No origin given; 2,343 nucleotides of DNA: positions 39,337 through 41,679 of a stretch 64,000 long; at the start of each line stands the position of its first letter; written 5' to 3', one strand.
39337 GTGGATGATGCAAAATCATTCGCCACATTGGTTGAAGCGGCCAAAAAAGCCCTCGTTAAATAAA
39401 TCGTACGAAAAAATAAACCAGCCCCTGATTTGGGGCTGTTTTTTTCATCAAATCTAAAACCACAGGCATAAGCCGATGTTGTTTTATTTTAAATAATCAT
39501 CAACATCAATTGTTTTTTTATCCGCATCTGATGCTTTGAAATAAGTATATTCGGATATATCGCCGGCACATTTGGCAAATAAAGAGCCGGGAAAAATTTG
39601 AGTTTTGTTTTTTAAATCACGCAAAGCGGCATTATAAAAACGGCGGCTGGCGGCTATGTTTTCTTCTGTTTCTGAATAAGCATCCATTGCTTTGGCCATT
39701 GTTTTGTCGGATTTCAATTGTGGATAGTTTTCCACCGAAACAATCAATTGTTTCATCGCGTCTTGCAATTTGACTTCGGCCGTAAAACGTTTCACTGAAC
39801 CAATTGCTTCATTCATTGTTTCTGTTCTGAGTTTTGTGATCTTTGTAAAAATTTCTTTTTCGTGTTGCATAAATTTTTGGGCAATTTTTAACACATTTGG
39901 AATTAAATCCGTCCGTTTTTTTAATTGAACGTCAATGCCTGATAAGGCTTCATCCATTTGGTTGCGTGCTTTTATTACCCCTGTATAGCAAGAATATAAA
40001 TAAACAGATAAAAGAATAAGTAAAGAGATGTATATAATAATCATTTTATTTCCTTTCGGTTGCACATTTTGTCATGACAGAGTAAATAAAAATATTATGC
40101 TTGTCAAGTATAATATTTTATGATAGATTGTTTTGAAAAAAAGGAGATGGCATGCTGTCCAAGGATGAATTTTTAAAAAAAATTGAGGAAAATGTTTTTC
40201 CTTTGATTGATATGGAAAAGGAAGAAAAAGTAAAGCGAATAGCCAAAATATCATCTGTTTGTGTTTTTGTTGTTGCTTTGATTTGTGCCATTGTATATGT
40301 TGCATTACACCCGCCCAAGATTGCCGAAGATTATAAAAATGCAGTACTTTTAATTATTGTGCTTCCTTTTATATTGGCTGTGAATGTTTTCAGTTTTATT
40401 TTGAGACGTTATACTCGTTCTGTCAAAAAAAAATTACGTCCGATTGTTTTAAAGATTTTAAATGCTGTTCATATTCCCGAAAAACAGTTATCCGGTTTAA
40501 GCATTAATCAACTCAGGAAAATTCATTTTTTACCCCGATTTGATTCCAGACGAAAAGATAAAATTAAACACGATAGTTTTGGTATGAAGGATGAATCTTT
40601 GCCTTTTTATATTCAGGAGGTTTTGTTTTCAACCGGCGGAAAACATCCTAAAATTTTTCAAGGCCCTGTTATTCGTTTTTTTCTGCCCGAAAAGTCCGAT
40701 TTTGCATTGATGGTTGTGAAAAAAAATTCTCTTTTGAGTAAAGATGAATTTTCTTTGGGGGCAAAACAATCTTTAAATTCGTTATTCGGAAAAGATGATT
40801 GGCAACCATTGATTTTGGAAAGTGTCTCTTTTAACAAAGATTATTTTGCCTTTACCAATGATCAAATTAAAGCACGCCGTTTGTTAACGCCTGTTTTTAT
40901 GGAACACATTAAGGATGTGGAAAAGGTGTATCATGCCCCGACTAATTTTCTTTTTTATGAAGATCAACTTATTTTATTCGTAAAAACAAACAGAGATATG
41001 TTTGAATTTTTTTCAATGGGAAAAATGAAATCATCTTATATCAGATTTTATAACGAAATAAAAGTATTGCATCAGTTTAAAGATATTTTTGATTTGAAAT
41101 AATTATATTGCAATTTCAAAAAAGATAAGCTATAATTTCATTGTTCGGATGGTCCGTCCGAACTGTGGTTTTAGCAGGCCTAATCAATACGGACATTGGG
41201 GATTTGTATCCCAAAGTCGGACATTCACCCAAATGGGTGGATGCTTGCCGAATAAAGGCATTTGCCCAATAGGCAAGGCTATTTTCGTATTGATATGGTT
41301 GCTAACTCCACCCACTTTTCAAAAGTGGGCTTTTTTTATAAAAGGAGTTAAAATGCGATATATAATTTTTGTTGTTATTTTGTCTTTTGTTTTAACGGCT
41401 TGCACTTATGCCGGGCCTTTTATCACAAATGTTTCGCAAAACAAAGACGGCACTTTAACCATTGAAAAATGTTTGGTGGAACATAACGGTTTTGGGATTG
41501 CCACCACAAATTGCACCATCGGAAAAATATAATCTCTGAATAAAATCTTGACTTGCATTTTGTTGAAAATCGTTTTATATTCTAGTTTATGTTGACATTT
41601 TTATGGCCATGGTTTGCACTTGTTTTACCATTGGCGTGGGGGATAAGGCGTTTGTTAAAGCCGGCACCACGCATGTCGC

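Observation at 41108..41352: Promoter-to-terminator structured RNA (~195 nt) with mutually exclusive helices ahead of a tiny lipoprotein gene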

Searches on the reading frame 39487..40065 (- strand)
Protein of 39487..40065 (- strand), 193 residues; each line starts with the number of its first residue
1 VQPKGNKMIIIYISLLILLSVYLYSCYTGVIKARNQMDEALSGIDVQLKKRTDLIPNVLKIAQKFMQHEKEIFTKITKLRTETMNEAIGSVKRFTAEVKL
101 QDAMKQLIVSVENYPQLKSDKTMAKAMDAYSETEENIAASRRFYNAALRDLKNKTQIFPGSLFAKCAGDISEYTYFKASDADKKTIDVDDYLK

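Call 11: search_protein_families(library=pfam, proteins=[window:39487-40065:-], max_evalue=0.01)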
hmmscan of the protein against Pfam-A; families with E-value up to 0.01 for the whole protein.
window:39487-40065:- (193 aa): 1 family
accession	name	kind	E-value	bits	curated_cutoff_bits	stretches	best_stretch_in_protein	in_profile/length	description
PF04011.17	LemA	-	1.3e-38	132.6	26.2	1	40-188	1-147/149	LemA family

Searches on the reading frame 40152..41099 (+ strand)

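Call 11: search_protein_families(library=pfam, proteins=[window:40152-41099:+], max_evalue=0.01)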
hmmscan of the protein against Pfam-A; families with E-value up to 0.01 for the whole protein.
window:40152-41099:+ (316 aa): 1 family
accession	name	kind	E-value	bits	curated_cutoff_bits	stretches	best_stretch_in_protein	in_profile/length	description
PF11335.13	DUF3137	-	2.9e-17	63.2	26.1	1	168-314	2-138/139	Protein of unknown function (DUF3137)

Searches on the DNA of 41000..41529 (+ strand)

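Call 4: search_rna_families(source=window, start=41000, end=41450, threshold=evalue, max_evalue=10, show_alignments=3)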
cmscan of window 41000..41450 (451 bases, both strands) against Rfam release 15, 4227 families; matches with E-value up to 10: 7.
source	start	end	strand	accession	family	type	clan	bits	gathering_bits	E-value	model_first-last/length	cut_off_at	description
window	41246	41344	+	RF02860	Arrc14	Gene; sRNA;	-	21.5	99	0.66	1-167/167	no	Actinobacillus sRNA 14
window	41280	41340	-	RF03081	DUF805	Cis-reg;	CL00115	15.5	51.1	3.6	1-68/68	no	DUF805 RNA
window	41139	41169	+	RF04028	mir-7948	Gene; miRNA;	-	15.1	82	3.4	1-63/63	no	mir-7948 microRNA precursor family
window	41252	41353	-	RF02775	SodB_thermometer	Cis-reg; thermoregulator;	-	13.8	98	8.3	1-119/119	no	SodB 5' UTR thermometer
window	41316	41357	-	RF02888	BtsR1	Gene; sRNA;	-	12.6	66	9.9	1-51/51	no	Bacillus sRNA 1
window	41047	41081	-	RF02350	psRNA6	Gene; sRNA;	-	11.4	60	0.71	1-333/333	no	Nitrosomonas sRNA psRNA6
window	41114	41183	-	RF02350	psRNA6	Gene; sRNA;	-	9.4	60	3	1-333/333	no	Nitrosomonas sRNA psRNA6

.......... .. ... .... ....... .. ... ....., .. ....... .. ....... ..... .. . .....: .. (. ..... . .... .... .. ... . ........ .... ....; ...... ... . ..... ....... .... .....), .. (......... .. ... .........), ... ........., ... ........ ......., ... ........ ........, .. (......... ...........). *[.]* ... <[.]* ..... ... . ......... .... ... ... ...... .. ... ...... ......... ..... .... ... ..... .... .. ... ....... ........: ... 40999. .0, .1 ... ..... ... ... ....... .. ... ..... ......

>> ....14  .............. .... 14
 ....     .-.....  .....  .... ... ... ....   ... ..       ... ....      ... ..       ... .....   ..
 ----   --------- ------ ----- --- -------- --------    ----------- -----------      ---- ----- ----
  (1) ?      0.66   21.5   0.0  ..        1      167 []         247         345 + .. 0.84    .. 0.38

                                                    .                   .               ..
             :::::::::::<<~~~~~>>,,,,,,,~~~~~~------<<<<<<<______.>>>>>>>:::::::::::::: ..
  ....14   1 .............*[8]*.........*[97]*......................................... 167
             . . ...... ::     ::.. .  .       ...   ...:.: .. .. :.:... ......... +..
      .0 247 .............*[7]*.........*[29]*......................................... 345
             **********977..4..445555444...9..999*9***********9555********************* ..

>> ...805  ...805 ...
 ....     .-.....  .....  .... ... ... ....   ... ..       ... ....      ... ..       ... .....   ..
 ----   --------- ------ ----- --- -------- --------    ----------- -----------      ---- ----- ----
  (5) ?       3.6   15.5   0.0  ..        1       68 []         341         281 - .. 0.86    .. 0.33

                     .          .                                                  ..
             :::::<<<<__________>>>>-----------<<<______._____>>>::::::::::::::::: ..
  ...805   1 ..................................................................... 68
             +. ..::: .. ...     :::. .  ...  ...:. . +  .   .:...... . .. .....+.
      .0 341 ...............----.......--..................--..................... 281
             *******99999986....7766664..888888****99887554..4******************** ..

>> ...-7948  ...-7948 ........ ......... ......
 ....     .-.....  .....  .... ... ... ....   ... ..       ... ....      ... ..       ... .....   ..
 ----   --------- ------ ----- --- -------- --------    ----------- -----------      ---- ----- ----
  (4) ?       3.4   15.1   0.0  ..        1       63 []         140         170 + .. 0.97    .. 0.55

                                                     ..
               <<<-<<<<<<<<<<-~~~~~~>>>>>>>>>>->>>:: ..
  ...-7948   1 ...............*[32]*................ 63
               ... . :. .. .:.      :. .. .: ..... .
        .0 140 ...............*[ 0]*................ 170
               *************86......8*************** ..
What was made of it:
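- On Any Rfam 15 family (all riboswitch, leader and sRNA families; 4227 covariance models): The region 41000-41450 at E<=10 gave only chance hits, the best being Arrc14 at 21.5 bits against a cutoff of 99, matching only the terminator (call 4).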

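Call 50: build_rna_model(alignment_id=A5, structure=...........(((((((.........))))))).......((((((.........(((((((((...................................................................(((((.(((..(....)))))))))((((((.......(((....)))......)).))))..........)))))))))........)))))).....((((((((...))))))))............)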
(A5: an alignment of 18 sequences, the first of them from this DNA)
Model R1 built from alignment A5 (18 sequences, 262 columns); structure: as given.
model positions 232; base pairs 47; branch points 3; effective number of sequences 3.3; information 0.59 bits per position. Calibrated on 0.2 Mb of random sequence (short: E-values are rough).
structure used (alignment columns):
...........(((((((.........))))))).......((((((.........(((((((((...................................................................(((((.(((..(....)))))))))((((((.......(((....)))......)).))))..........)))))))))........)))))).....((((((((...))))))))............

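Call 51: search_with_rna_model(model_id=R1, sources=[window, L001, L002, L003, L004, L005, L011, L013, L014, L015, L019, L020, L021, L022, L023, L026, L027, L028, L030, L033, L036, L040, L041, L042, L043, L044, L046, L047, L048, L050, L051, L052, L054, L056, L057, L058, L059, L061, L062, L063, L065, L067, L068, L069, L070, L071, L073, L074, L075], max_evalue=1, make_alignment=true)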
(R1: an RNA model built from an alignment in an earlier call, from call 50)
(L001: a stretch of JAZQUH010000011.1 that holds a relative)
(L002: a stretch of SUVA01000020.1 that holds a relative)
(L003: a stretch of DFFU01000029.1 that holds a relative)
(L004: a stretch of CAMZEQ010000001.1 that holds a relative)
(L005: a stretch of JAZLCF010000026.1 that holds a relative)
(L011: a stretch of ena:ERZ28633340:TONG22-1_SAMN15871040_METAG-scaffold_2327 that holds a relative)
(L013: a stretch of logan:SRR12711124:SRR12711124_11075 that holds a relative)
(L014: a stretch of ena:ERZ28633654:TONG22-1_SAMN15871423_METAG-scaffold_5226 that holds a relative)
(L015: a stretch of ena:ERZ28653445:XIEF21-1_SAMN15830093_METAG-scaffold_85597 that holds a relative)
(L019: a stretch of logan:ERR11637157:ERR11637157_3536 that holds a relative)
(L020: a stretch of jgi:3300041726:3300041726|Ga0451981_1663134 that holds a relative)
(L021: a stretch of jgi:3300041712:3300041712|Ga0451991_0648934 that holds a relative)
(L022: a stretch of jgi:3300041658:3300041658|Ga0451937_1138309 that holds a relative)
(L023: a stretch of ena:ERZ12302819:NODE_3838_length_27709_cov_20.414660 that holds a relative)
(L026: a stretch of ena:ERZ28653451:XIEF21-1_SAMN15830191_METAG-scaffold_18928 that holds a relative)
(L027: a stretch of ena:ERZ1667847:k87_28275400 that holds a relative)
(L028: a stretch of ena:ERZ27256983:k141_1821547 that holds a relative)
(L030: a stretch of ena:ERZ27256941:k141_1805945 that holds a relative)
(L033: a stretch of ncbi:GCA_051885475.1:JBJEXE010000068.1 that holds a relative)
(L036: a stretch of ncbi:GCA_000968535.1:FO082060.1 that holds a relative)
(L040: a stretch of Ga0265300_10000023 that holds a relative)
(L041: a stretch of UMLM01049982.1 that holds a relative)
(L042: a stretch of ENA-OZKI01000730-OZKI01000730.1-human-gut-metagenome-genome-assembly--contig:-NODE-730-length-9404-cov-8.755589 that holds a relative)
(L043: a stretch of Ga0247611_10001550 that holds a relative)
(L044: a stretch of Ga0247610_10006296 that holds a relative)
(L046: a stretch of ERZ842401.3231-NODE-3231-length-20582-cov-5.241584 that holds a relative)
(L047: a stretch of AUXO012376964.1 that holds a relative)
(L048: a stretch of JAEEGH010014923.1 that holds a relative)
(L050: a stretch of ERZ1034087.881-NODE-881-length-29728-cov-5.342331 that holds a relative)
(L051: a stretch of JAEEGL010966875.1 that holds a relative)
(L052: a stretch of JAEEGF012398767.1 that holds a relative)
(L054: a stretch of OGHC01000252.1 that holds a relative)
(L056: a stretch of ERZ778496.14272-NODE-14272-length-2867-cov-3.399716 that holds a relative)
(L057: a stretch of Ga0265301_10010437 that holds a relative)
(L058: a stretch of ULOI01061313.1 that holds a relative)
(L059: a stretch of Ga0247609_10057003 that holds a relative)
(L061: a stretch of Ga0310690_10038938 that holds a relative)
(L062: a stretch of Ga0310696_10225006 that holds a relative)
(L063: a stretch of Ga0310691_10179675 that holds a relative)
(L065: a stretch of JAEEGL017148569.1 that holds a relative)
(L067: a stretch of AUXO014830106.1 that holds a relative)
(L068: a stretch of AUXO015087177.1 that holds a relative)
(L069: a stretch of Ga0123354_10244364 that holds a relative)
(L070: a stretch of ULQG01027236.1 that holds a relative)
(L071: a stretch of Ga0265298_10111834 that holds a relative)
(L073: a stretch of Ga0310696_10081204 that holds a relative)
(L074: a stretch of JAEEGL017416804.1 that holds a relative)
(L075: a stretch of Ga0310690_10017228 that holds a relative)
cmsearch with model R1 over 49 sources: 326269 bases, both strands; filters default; matches with E-value up to 1: 79.
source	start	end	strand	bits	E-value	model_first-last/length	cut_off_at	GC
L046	1801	2033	-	203.8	2.2e-57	1-232/232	no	0.45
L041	317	545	-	202.2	6.4e-57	1-232/232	no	0.44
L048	5958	6188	+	201.6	9.4e-57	1-232/232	no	0.45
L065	6621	6852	-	201.1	1.4e-56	1-232/232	no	0.43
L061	1332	1564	+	199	5.4e-56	1-232/232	no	0.44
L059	721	948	+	196.7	2.5e-55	1-232/232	no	0.43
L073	2834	3061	+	196.6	2.8e-55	1-232/232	no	0.44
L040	3831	4058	-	195.8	4.8e-55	1-232/232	no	0.44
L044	10737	10964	-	195.1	7.3e-55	1-232/232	no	0.44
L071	1327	1554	-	194.3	1.3e-54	1-232/232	no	0.44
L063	1100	1315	-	191.4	9.1e-54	1-232/232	no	0.45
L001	3539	3751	+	184.8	7.6e-52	1-232/232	no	0.43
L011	2775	2987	+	184.8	7.6e-52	1-232/232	no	0.43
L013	287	499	+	184.8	7.6e-52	1-232/232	no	0.43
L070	1219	1449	+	183.3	2e-51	1-232/232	no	0.49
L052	1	212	+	183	2.6e-51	21-232/232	5'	0.42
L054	745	980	-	181.6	6.2e-51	1-232/232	no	0.46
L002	2660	2872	+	181.4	7.3e-51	1-232/232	no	0.44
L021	1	210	+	180.4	1.4e-50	1-232/232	no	0.42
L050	5816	6051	-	177.5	1e-49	1-232/232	no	0.46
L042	1278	1508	+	169.9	1.6e-47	1-232/232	no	0.44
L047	1155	1380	-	163.8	1e-45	1-232/232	no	0.46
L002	3550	3752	+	162.1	2.9e-45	1-232/232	no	0.42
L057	7817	8026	+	162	3.1e-45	1-232/232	no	0.5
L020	98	300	+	161.3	5.1e-45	1-232/232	no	0.42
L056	567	789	-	153.1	1.2e-42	1-232/232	no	0.45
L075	8147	8349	+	150.7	6.2e-42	1-232/232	no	0.45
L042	3257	3491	-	148.7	2.4e-41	1-232/232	no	0.46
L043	5718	5887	-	139.9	8.9e-39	59-232/232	5'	0.43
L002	3113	3309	+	134.4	3.6e-37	1-232/232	no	0.43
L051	1343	1569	+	124.4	2.8e-34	1-232/232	no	0.45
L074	252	473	-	122.1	1.4e-33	1-232/232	no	0.44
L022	1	107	+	98.3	1.1e-26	125-232/232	5'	0.4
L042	2522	2729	+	79.4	3.6e-21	1-232/232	no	0.48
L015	1591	1788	+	54.3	7.4e-14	1-232/232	no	0.39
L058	6344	6546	+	54.1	8.6e-14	1-232/232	no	0.45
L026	2301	2486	+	53.2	1.5e-13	1-232/232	no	0.41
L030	924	1109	+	50.5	9.2e-13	1-232/232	no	0.42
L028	157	342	+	49.8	1.5e-12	1-232/232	no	0.41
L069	532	736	+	49.6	1.7e-12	1-232/232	no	0.46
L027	2301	2486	+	49.5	1.9e-12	1-232/232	no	0.41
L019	2754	2983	+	48.3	4.2e-12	1-232/232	no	0.39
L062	1238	1426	+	45.8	2.2e-11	1-232/232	no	0.42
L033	2305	2484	+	37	8.1e-09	1-232/232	no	0.49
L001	3534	3757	-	36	1.5e-08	1-232/232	no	0.42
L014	2476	2652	+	35.8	1.8e-08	1-232/232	no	0.51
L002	2655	2866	-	35.7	1.9e-08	1-232/232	no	0.44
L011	2770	2981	-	34.5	4.3e-08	1-232/232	no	0.42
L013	282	493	-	34.5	4.3e-08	1-232/232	no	0.42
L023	2300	2484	+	33.5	8.6e-08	1-232/232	no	0.43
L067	133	317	-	33.5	8.6e-08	1-232/232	no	0.43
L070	1214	1447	-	26.1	1.2e-05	1-232/232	no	0.49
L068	1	150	+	25.3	2e-05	123-232/232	5'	0.43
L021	5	204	-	25.2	2.3e-05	1-232/232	no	0.43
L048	5977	6187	-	24.1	4.5e-05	1-232/232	no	0.44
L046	1802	2013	+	23.7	6e-05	1-232/232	no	0.43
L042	1256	1502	-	20.7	0.00046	1-232/232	no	0.42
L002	3108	3316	-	18.4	0.0021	1-232/232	no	0.42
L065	6622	6833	+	18.4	0.0021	1-232/232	no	0.42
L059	731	943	-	18.1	0.0026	1-232/232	no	0.44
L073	2844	3056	-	18.1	0.0026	1-232/232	no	0.46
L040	3836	4051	+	18.1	0.0026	1-232/232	no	0.45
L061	1352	1563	-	18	0.0027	1-232/232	no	0.42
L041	322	535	+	18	0.0028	1-232/232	no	0.46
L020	81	294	-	17.9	0.0029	1-232/232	no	0.42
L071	1332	1544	+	17.4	0.0042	1-232/232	no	0.46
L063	1105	1295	+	16.9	0.0057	1-232/232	no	0.43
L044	10742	10954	+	16.3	0.0087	1-232/232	no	0.46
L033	2045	2099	+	15.5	0.015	115-171/232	no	0.42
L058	5987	6201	+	14.3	0.033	1-232/232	no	0.43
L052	2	211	-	13.9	0.044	1-232/232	no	0.43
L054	747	962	+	13.6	0.053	1-232/232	no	0.47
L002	8178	8237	+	10.5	0.42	1-232/232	no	0.35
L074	189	289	+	10.3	0.48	1-232/232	no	0.45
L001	8178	8237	+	9.9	0.62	1-232/232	no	0.32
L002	3724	3742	-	9.4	0.84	204-222/232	no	0.47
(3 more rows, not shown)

Alignment A6: 79 matches aligned to the model, 448 columns, each read 5' to 3' on its own strand. Consensus structure (alignment columns), stored with it:
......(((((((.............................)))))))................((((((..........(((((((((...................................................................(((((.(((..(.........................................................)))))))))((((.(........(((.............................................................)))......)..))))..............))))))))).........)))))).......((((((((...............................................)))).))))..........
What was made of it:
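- Single strand-specific copy: the family model gives 157.9 bits on the + strand and 15.5 bits on the - strand, with one copy in the window (call 51). The family model is strand-specific (call 51).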

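Call 52: search_with_rna_model(model_id=R1, sources=[window, L001, L002, L011, L020, L021, L040, L041, L042, L044, L046, L047, L048, L050, L051, L054, L056, L057, L059, L061, L063, L065, L070, L071, L073, L074, L075], max_evalue=1e-20, make_alignment=true)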
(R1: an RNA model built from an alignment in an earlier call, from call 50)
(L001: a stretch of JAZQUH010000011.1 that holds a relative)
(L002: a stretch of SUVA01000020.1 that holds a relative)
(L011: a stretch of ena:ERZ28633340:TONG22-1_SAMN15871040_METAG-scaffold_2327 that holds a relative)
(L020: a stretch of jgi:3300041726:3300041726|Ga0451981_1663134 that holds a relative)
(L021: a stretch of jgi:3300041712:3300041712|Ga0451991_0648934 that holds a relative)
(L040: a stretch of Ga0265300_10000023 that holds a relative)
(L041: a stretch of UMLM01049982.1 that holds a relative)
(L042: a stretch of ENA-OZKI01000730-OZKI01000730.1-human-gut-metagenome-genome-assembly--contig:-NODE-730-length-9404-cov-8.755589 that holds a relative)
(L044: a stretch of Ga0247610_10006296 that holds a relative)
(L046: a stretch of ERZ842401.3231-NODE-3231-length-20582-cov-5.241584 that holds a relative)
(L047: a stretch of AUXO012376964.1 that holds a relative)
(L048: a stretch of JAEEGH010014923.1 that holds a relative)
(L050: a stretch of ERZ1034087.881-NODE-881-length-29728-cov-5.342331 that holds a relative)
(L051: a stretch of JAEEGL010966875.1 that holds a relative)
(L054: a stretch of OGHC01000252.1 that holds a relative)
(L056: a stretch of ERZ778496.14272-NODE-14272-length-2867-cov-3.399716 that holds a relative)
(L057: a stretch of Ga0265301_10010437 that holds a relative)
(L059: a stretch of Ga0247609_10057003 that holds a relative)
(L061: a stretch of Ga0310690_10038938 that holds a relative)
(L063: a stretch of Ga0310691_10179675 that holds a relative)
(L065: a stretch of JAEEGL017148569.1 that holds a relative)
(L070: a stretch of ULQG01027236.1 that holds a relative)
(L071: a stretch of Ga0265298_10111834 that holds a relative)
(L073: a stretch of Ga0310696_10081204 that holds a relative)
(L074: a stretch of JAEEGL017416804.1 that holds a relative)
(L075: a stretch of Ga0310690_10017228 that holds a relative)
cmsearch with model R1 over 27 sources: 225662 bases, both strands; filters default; matches with E-value up to 1e-20: 31.
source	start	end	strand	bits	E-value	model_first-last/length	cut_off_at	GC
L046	1801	2033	-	203.8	1.5e-57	1-232/232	no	0.45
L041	317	545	-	202.2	4.4e-57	1-232/232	no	0.44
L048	5958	6188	+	201.6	6.5e-57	1-232/232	no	0.45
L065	6621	6852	-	201.1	9.4e-57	1-232/232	no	0.43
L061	1332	1564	+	199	3.7e-56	1-232/232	no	0.44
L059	721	948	+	196.7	1.7e-55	1-232/232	no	0.43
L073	2834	3061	+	196.6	1.9e-55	1-232/232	no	0.44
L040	3831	4058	-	195.8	3.3e-55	1-232/232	no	0.44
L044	10737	10964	-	195.1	5.1e-55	1-232/232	no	0.44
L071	1327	1554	-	194.3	8.9e-55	1-232/232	no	0.44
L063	1100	1315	-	191.4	6.3e-54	1-232/232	no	0.45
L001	3539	3751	+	184.8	5.2e-52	1-232/232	no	0.43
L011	2775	2987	+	184.8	5.3e-52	1-232/232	no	0.43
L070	1219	1449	+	183.3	1.4e-51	1-232/232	no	0.49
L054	745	980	-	181.6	4.3e-51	1-232/232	no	0.46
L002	2660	2872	+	181.4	5e-51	1-232/232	no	0.44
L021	1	210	+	180.4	9.9e-51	1-232/232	no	0.42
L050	5816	6051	-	177.5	7e-50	1-232/232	no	0.46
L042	1278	1508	+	169.9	1.1e-47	1-232/232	no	0.44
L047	1155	1380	-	163.8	6.9e-46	1-232/232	no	0.46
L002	3550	3752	+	162.1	2e-45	1-232/232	no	0.42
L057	7817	8026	+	162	2.2e-45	1-232/232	no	0.5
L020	98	300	+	161.3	3.5e-45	1-232/232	no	0.42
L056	567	789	-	153.1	8.6e-43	1-232/232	no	0.45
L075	8147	8349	+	150.7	4.3e-42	1-232/232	no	0.45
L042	3257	3491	-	148.7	1.6e-41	1-232/232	no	0.46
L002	3113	3309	+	134.4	2.5e-37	1-232/232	no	0.43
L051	1343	1569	+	124.4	2e-34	1-232/232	no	0.45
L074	252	473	-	122.1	9.6e-34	1-232/232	no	0.44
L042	2522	2729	+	79.4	2.5e-21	1-232/232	no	0.48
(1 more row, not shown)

Alignment A7: 31 matches aligned to the model, 266 columns, each read 5' to 3' on its own strand. Consensus structure (alignment columns), stored with it:
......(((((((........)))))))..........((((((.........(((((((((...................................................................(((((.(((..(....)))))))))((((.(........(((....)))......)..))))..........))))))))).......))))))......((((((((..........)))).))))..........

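Call 55: search_dna_similar(query=window:41137-41339:+, collection=plasmids, mode=distant, max_evalue=0.001)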
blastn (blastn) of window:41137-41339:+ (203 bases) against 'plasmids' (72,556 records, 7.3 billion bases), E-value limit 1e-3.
No match.

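Call 82: search_rna_families(source=L026, start=2270, end=2510, threshold=evalue, max_evalue=5)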
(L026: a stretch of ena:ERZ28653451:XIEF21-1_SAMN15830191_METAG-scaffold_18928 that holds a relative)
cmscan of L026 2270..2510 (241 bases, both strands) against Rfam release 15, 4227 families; matches with E-value up to 5: 2.
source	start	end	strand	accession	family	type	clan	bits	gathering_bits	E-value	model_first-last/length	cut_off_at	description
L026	2318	2343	-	RF01331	CRISPR-DR18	Gene; CRISPR;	-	19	50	0.48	1-37/37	no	CRISPR RNA direct repeat element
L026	2306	2343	-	RF04360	psbT-asRNA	Gene; antisense;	-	15.2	48.5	1.4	1-38/38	no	Plastid psbT antisense RNA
